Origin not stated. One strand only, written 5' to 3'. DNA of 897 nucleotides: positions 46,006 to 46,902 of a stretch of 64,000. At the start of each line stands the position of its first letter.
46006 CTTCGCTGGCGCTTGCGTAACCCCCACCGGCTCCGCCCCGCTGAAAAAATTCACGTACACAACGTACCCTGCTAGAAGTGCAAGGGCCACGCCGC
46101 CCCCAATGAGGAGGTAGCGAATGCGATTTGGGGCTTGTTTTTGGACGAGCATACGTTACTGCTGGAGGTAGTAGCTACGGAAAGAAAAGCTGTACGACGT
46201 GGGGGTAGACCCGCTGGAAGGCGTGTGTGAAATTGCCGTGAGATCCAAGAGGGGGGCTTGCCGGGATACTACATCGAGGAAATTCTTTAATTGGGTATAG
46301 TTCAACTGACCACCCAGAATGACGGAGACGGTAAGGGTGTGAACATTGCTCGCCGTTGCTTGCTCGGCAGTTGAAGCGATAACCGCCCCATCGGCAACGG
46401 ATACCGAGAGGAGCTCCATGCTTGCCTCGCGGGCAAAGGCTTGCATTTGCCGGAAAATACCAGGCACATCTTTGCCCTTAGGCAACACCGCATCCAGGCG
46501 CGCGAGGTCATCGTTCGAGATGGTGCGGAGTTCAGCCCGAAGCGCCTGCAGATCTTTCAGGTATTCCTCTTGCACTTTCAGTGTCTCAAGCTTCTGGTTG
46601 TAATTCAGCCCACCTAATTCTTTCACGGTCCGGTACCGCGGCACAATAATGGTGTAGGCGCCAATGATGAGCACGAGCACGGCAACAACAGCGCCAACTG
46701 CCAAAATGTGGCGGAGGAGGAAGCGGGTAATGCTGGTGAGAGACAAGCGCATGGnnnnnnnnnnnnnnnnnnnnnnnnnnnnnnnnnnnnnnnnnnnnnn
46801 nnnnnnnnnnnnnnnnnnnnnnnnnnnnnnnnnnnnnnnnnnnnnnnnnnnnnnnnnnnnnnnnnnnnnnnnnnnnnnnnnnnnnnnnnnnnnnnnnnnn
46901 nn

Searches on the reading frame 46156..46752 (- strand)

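Call 3: search_protein_families(library=pfam, proteins=[window:46156-46752:-], max_evalue=0.1)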
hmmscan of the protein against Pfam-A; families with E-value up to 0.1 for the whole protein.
window:46156-46752:- (198 aa): 1 family
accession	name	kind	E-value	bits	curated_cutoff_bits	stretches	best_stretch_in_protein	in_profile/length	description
PF04350.18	PilO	-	0.0091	16.6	22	1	56-120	13-76/145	Pilus assembly protein, PilO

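Call 4: search_protein_families(library=ncbifam, proteins=[window:46156-46752:-], max_evalue=0.1)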
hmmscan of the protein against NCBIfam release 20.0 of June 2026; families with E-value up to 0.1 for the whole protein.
window:46156-46752:- (198 aa): 0 families
